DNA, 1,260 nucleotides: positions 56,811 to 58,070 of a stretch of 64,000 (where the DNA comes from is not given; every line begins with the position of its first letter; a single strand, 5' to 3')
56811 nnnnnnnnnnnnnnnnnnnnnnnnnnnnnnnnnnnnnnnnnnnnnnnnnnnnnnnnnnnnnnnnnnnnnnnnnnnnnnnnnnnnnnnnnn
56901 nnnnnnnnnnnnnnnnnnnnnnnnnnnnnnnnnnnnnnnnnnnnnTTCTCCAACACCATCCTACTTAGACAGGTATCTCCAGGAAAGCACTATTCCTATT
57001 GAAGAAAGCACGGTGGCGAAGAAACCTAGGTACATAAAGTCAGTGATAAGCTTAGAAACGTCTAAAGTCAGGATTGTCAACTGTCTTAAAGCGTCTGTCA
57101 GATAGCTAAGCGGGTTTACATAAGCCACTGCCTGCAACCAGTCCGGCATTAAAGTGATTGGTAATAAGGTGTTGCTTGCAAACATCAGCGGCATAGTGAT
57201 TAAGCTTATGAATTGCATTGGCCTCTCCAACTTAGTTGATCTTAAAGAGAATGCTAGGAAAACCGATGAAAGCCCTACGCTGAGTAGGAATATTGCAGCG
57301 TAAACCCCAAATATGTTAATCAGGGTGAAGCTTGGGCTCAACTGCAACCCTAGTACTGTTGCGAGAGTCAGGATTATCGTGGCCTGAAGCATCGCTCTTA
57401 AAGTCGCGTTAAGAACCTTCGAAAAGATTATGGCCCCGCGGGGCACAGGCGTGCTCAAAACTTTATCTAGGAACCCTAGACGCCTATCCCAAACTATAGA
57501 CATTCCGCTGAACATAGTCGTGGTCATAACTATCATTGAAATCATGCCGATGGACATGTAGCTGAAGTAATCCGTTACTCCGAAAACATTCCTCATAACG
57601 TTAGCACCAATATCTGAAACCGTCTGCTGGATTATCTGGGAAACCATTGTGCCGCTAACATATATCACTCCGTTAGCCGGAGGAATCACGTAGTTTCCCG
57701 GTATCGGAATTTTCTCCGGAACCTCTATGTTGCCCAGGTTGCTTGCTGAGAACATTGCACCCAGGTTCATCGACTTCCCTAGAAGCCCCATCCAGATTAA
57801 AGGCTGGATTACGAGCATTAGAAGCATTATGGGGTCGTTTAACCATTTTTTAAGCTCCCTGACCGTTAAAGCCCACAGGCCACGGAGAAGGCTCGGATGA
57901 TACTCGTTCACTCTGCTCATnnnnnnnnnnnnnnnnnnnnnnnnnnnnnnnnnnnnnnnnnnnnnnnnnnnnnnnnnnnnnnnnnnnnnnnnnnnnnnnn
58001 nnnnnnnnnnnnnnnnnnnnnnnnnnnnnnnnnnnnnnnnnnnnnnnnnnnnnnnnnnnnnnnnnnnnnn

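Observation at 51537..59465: Eight-gene minus-strand operon: PadR regulator, three ABC exporter pairs and a rhomboid protease fusion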

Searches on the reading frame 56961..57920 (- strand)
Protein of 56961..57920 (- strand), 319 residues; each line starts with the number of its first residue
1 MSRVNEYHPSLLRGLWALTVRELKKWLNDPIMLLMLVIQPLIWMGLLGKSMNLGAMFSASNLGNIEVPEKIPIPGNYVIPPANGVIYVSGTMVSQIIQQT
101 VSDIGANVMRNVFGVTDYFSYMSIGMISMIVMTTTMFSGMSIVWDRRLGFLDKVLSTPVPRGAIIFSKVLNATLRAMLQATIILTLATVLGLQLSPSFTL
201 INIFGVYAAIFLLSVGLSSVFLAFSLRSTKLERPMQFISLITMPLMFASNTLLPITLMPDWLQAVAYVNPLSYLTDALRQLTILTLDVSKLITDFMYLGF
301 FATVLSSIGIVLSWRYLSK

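Call 3: search_protein_families(library=pfam, proteins=[window:56961-57920:-], max_evalue=0.01)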
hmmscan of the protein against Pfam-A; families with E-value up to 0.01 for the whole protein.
window:56961-57920:- (319 aa): 2 families
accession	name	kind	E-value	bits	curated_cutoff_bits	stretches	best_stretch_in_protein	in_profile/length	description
PF01061.29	ABC2_membrane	-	8.2e-29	101.1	26.9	1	15-280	3-208/211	ABC-2 type transporter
PF12698.13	ABC2_membrane_3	-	1.3e-14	54.5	31.6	1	95-310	137-346/347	ABC-2 family transporter protein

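Call 4: search_protein_families(library=ncbifam, proteins=[window:56961-57920:-], max_evalue=0.001)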
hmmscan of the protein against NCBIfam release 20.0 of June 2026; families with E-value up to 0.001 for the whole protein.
window:56961-57920:- (319 aa): 7 families
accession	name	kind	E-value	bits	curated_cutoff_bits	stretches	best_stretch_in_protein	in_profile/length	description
TIGR01247.1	drrB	subfamily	5.8e-37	127.6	223.05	1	109-310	37-233/236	daunorubicin resistance ABC transporter membrane protein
TIGR00025.1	Mtu_efflux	paralog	1.8e-21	76.8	146.9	1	118-304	37-225/238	ABC transporter efflux protein, DrrB family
TIGR03861.1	phenyl_ABC_PedC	subfamily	1.8e-16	60.5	241.35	1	109-291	49-230/253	alcohol ABC transporter, permease protein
TIGR01248.1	drrC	subfamily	8.3e-13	48.8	165.65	1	133-281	3-148/152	daunorubicin resistance protein C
NF038293.1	permease_SagH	equivalog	2.8e-09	36.2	450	1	120-281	178-336/370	SagH family ABC transporter permease subunit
NF011648.0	PRK15066.1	subfamily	8.3e-09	35.4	225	1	114-312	55-248/257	ABC transporter permease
TIGR01291.1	nodJ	subfamily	3.6e-07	30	206.65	1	105-302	43-236/253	ABC-2 type transporter, NodJ family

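Call 27: find_homologous_proteins(query=window:56961-57920:-)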
Query window:56961-57920:- (319 aa): 2550 proteins with E <= 0.001 among 5105 candidates; the best 120 are listed.
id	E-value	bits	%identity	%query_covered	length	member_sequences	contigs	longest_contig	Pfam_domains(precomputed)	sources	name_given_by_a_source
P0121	4.3e-189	645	96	100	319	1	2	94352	PF01061.30,PF12698.14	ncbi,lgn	ncbi:MAG: ABC transporter permease [Thermoproteota archaeon]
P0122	1.5e-186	637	94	100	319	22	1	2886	PF01061.30,PF12698.14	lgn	-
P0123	2.9e-183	626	92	100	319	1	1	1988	PF01061.30,PF12698.14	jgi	-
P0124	4.3e-182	622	92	100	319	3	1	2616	PF01061.30,PF12698.14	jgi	-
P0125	5.5e-177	606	89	100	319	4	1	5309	PF01061.30,PF12698.14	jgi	jgi:ABC-2 type transport system permease protein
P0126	4.8e-173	593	87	100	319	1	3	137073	PF01061.30,PF12698.14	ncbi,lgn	ncbi:MAG: ABC transporter permease [Thermoproteota archaeon]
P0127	3.5e-171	586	87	100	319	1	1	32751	PF01061.30,PF12698.14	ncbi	ncbi:MAG: ABC transporter permease [Thermoproteota archaeon]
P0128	1.5e-167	575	84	100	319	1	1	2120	PF01061.30,PF12698.14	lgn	-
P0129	3.7e-161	554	80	100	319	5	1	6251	PF01061.30,PF12698.14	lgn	-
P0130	1.7e-160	551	80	100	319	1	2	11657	PF12679.14,PF01061.30,PF12698.14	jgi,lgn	-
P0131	2.0e-160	551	79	100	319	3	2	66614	PF12679.14,PF01061.30,PF12698.14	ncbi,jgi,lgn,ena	-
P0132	4.2e-160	550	79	99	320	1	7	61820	PF12679.14,PF01061.30,PF12698.14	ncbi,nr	ncbi:MAG: ABC transporter permease [Thermoproteota archaeon]|nr:ABC transporter permease [Candidatus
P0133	1.0e-159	549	79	98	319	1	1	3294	PF12679.14,PF01061.30,PF12698.14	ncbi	ncbi:MAG: ABC transporter permease, partial [Thermoproteota archaeon]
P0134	1.2e-159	549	79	100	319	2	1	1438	PF12679.14,PF01061.30,PF12698.14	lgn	-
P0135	2.2e-159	548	79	100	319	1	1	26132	PF01061.30,PF12698.14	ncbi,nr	ncbi:MAG: ABC transporter permease [Candidatus Brockarchaeota archaeon]|nr:ABC transporter permease 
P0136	2.7e-159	547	79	100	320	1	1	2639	PF01061.30,PF12698.14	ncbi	ncbi:MAG: ABC transporter permease [Candidatus Bathyarchaeia archaeon]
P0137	2.2e-157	541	78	100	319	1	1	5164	PF01061.30,PF12698.14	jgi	jgi:ABC-2 type transport system permease protein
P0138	2.9e-157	541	79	100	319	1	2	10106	PF01061.30,PF12698.14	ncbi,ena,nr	ncbi:MAG: multidrug ABC transporter permease [Candidatus Bathyarchaeota archaeon]|nr:MAG: multidrug 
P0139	8.8e-157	539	78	100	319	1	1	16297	PF12679.14,PF01061.30,PF12698.14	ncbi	ncbi:MAG: ABC transporter permease [Thermoproteota archaeon]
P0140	5.2e-156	537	77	100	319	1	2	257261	PF01061.30,PF12698.14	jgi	jgi:ABC-2 type transport system permease protein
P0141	5.9e-156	537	77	100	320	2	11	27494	PF01061.30,PF12698.14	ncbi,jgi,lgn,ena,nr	ncbi:MAG: ABC transporter permease [Thermoproteota archaeon]|nr:ABC transporter permease [Candidatus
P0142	7.1e-156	536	77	100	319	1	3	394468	PF12679.14,PF01061.30,PF12698.14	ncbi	ncbi:MAG: ABC transporter permease [Candidatus Bathyarchaeia archaeon]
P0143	1.6e-155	535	77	100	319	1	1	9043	PF01061.30,PF12698.14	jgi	-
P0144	2.3e-155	535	77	100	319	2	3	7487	PF01061.30,PF12698.14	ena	-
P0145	2.5e-155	534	77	100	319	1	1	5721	PF01061.30,PF12698.14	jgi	jgi:ABC-2 type transport system permease protein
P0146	1.7e-154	532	78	99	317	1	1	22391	PF01061.30,PF12698.14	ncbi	ncbi:MAG: ABC transporter permease [Candidatus Bathyarchaeia archaeon]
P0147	1.8e-154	532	78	100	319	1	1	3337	PF01061.30,PF12698.14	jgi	jgi:ABC-2 type transport system permease protein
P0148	7.7e-154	530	76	100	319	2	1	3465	PF01061.30,PF12698.14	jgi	jgi:ABC-2 type transport system permease protein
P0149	9.8e-154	529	76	100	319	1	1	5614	PF01061.30,PF12698.14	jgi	jgi:ABC-2 type transport system permease protein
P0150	3.2e-153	528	75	100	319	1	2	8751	PF01061.30,PF12698.14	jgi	jgi:ABC-2 type transport system permease protein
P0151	2.0e-152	525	76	100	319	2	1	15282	PF01061.30,PF12698.14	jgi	jgi:ABC-2 type transport system permease protein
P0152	3.4e-152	524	76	100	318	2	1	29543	PF01061.30,PF12698.14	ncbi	ncbi:MAG: ABC transporter permease [Candidatus Bathyarchaeia archaeon]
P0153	6.8e-152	523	77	99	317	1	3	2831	PF01061.30,PF12698.14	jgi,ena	jgi:ABC-2 type transport system permease protein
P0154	8.8e-152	523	75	99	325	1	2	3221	PF01061.30,PF12698.14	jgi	-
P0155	1.7e-151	522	77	100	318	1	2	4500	PF01061.30,PF12698.14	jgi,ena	jgi:ABC-2 type transport system permease protein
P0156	2.0e-151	522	75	99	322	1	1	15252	PF01061.30,PF12698.14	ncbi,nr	ncbi:MAG: ABC transporter permease [Nitrososphaerota archaeon]|nr:ABC transporter permease [Nitrosos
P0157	2.1e-151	522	77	100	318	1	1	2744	PF01061.30,PF12698.14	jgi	jgi:ABC-2 type transport system permease protein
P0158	2.3e-151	521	74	100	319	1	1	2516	PF01061.30,PF12698.14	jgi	jgi:ABC-2 type transport system permease protein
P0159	2.8e-151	521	76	99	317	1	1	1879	PF01061.30,PF12698.14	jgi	jgi:ABC-2 type transport system permease protein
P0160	2.8e-151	521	76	99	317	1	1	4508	PF01061.30,PF12698.14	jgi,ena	-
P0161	3.0e-151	521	75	100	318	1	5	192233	PF12679.14,PF01061.30,PF12698.14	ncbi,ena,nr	ncbi:MAG: ABC transporter permease [Candidatus Bathyarchaeia archaeon]|nr:MAG: multidrug ABC transpo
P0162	8.8e-151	520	76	99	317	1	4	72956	PF01061.30,PF12698.14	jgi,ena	jgi:ABC-2 type transport system permease protein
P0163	1.1e-150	519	76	100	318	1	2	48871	PF01061.30,PF12698.14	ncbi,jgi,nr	ncbi:MAG: ABC transporter permease [Candidatus Bathyarchaeota archaeon]|jgi:ABC-2 type transport sys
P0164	1.2e-150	519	75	100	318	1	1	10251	PF01061.30,PF12698.14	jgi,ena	jgi:ABC-2 type transport system permease protein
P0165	1.2e-150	519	76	100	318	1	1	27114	PF01061.30,PF12698.14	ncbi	ncbi:MAG: ABC transporter permease [Candidatus Bathyarchaeia archaeon]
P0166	2.8e-150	518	75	100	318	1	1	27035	PF01061.30,PF12698.14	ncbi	-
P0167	3.1e-150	518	76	100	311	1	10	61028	PF01061.30,PF12698.14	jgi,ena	jgi:ABC-2 type transport system permease protein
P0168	3.1e-150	518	75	99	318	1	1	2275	PF01061.30,PF12698.14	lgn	-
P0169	5.3e-150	517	75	100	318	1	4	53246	PF01061.30,PF12698.14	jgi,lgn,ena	-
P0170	5.8e-150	517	75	100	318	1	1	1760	PF01061.30,PF12698.14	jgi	jgi:ABC-2 type transport system permease protein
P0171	5.9e-150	517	76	100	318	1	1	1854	PF01061.30,PF12698.14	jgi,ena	-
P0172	6.5e-150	517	76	99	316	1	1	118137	PF01061.30,PF12698.14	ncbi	ncbi:MAG: ABC transporter permease [Candidatus Bathyarchaeia archaeon]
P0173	1.1e-149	516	75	100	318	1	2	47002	PF01061.30,PF12698.14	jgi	jgi:ABC-2 type transport system permease protein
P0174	1.1e-149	516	75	100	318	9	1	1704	PF01061.30,PF12698.14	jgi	-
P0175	1.4e-149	516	75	100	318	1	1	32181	PF01061.30,PF12698.14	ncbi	ncbi:MAG: ABC transporter permease [Candidatus Bathyarchaeia archaeon]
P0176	3.3e-149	514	75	100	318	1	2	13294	PF01061.30,PF12698.14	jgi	jgi:ABC-2 type transport system permease protein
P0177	3.8e-149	514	75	100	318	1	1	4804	PF12679.14,PF01061.30,PF12698.14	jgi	jgi:ABC-2 type transport system permease protein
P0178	4.9e-149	514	76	100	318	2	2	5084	PF01061.30,PF12698.14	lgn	-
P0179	5.1e-149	514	75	100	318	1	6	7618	PF01061.30,PF12698.14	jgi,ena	jgi:ABC-2 type transport system permease protein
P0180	5.4e-149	514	75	100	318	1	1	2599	PF01061.30,PF12698.14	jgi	jgi:ABC-2 type transport system permease protein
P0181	5.4e-149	514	74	100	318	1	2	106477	PF01061.30,PF12698.14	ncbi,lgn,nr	ncbi:MAG: ABC transporter permease [Candidatus Bathyarchaeota archaeon]|nr:ABC transporter permease 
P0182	7.3e-149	513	74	100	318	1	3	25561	PF01061.30,PF12698.14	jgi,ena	-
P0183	8.7e-149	513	74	100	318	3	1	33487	PF01061.30,PF12698.14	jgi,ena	-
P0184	1.4e-148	512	74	100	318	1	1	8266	PF01061.30,PF12698.14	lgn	-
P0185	1.6e-148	512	74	100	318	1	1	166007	PF01061.30,PF12698.14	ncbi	ncbi:MAG: ABC transporter permease [Candidatus Bathyarchaeia archaeon]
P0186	1.9e-148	512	74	100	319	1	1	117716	PF01061.30,PF12698.14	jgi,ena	-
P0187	2.1e-148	512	73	100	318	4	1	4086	PF01061.30,PF12698.14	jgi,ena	-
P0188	2.7e-148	511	73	100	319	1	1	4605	PF01061.30,PF12698.14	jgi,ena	-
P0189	3.9e-148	511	73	100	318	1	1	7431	PF01061.30,PF12698.14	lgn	-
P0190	5.7e-148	510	74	100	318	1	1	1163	PF01061.30,PF12698.14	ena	-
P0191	6.6e-148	510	74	100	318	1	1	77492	PF01061.30,PF12698.14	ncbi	ncbi:MAG: ABC transporter permease [Candidatus Bathyarchaeia archaeon]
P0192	6.7e-148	510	74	100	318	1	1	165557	PF12679.14,PF01061.30,PF12698.14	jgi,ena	-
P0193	1.5e-147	509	74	100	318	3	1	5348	PF01061.30,PF12698.14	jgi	jgi:ABC-2 type transport system permease protein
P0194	1.8e-147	509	72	100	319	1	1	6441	PF01061.30,PF12698.14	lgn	-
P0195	3.0e-147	508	73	100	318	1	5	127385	PF01061.30,PF12698.14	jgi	jgi:ABC-2 type transport system permease protein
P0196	4.5e-147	507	74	100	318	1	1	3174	PF01061.30,PF12698.14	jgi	jgi:ABC-2 type transport system permease protein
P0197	7.8e-147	507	73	100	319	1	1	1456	PF01061.30,PF12698.14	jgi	jgi:ABC-2 type transport system permease protein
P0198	4.2e-146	504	72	100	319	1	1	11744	PF01061.30,PF12698.14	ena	-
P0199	4.4e-146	504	72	100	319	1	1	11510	PF01061.30,PF12698.14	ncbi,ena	-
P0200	4.4e-146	504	72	100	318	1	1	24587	PF01061.30,PF12698.14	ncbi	ncbi:MAG: ABC transporter permease [Nitrososphaeria archaeon]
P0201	7.4e-146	503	73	100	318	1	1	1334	PF01061.30,PF12698.14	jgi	jgi:ABC-2 type transport system permease protein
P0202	7.6e-146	503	72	100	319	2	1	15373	PF01061.30,PF12698.14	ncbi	ncbi:MAG: ABC transporter permease [Candidatus Bathyarchaeales archaeon]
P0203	8.4e-146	503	72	100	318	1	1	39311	PF01061.30,PF12698.14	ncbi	ncbi:MAG: ABC transporter permease [Nitrososphaeria archaeon]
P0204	8.5e-146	503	74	100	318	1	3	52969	PF01061.30,PF12698.14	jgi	jgi:ABC-2 type transport system permease protein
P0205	9.8e-146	503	71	100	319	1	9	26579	PF01061.30,PF12698.14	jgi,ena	jgi:ABC-2 type transport system permease protein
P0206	1.5e-145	502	71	100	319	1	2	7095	PF01061.30,PF12698.14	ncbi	-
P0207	1.9e-145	502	71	100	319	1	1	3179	PF01061.30,PF12698.14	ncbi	ncbi:MAG: ABC transporter permease [Candidatus Bathyarchaeia archaeon]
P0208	8.1e-145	500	71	100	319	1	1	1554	PF01061.30,PF12698.14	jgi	jgi:ABC-2 type transport system permease protein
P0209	1.4e-144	499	72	100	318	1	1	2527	PF01061.30,PF12698.14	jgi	jgi:ABC-2 type transport system permease protein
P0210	2.2e-144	499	71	100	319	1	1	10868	PF01061.30,PF12698.14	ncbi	-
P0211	3.3e-144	498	71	100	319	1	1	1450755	PF01061.30,PF12698.14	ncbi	ncbi:MAG: ABC transporter permease [Candidatus Bathyarchaeales archaeon]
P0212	7.2e-144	497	72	98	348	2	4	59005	PF01061.30,PF12698.14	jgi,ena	jgi:ABC-2 type transport system permease protein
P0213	7.3e-144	497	73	100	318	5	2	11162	PF01061.30,PF12698.14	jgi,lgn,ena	-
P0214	7.4e-144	497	74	99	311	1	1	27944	PF01061.30,PF12698.14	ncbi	ncbi:MAG: ABC transporter permease [Candidatus Bathyarchaeia archaeon]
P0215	1.6e-143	496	70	100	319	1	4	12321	PF01061.30,PF12698.14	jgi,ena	jgi:ABC-2 type transport system permease protein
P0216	2.2e-143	495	70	100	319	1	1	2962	PF12679.14,PF01061.30,PF12698.14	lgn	-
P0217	2.5e-143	495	73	100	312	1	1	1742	PF01061.30,PF12698.14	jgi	-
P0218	2.7e-143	495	73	100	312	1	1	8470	PF01061.30,PF12698.14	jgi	-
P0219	3.4e-143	495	73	100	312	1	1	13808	PF01061.30,PF12698.14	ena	-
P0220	3.5e-143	495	73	100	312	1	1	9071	PF01061.30,PF12698.14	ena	-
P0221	3.7e-143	494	72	100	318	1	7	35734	PF01061.30,PF12698.14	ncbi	ncbi:MAG: ABC transporter permease [Nitrososphaerales archaeon]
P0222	3.8e-143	494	74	100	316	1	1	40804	PF01061.30,PF12698.14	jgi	-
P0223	4.1e-143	494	73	100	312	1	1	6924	PF01061.30,PF12698.14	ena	-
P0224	4.2e-143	494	73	100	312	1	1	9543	PF01061.30,PF12698.14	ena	-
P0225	4.2e-143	494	72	100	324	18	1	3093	PF12679.14,PF01061.30,PF12698.14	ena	-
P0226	4.4e-143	494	73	100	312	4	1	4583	PF01061.30,PF12698.14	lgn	-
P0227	4.7e-143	494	73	100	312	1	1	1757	PF01061.30,PF12698.14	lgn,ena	-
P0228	4.9e-143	494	73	100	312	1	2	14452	PF01061.30,PF12698.14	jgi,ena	-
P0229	5.3e-143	494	73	100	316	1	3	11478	PF01061.30,PF12698.14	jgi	jgi:ABC-2 type transport system permease protein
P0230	6.2e-143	494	73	100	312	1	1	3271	PF01061.30,PF12698.14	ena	-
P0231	9.6e-143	493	73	100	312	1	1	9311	PF01061.30,PF12698.14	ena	-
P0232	1.2e-142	493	72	100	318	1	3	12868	PF01061.30,PF12698.14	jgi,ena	-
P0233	1.2e-142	493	72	100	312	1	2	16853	PF01061.30,PF12698.14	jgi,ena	-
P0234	2.1e-142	492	74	100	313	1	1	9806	PF01061.30,PF12698.14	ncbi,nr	ncbi:MAG: ABC transporter permease [Candidatus Bathyarchaeota archaeon]|nr:ABC transporter permease 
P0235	2.1e-142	492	72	100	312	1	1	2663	PF01061.30,PF12698.14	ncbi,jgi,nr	ncbi:multidrug ABC transporter permease [Candidatus Bathyarchaeota archaeon]|nr:MAG: multidrug ABC t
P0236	2.5e-142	492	73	100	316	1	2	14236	PF01061.30,PF12698.14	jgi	jgi:ABC-2 type transport system permease protein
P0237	2.5e-142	492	72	100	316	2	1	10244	PF01061.30,PF12698.14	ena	-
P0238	2.5e-142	492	74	100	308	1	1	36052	PF01061.30,PF12698.14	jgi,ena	-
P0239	2.5e-142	492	73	100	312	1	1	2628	PF01061.30,PF12698.14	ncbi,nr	ncbi:ABC transporter permease [Candidatus Bathyarchaeota archaeon]|nr:ABC transporter permease [Cand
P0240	3.7e-142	491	72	99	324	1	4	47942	PF01061.30,PF12698.14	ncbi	ncbi:MAG: ABC transporter permease [Candidatus Bathyarchaeia archaeon]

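Call 47: search_solved_structures(query=window:56961-57920:-, max_evalue=1)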
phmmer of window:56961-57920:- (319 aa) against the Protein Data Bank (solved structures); distinct sequences matched with E-value up to 1: 0.

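Call 69: search_solved_structures(query=A4, max_evalue=1)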
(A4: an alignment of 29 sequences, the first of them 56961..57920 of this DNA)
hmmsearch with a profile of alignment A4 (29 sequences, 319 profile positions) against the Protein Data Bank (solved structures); distinct sequences matched with E-value up to 1: 4.
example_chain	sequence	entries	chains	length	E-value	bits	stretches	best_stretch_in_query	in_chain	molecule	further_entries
9ju6_A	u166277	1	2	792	0.0065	19.1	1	119-310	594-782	ABC transporter G family member 23-like Protein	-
8z01_A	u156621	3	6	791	0.0066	19.1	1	119-310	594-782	ABC transporter G family member 23-like Protein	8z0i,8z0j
8yzp_A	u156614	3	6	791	0.0066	19.1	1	119-310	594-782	ABC transporter G family member 23-like Protein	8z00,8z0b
8tsh_C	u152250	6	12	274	0.69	12.4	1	172-279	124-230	Transport permease protein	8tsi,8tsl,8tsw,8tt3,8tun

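Call 70: search_protein_families(library=padloc, proteins=[window:56961-57920:-], max_evalue=0.00001)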
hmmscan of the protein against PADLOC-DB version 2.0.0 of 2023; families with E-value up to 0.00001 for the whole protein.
window:56961-57920:- (319 aa): 0 families
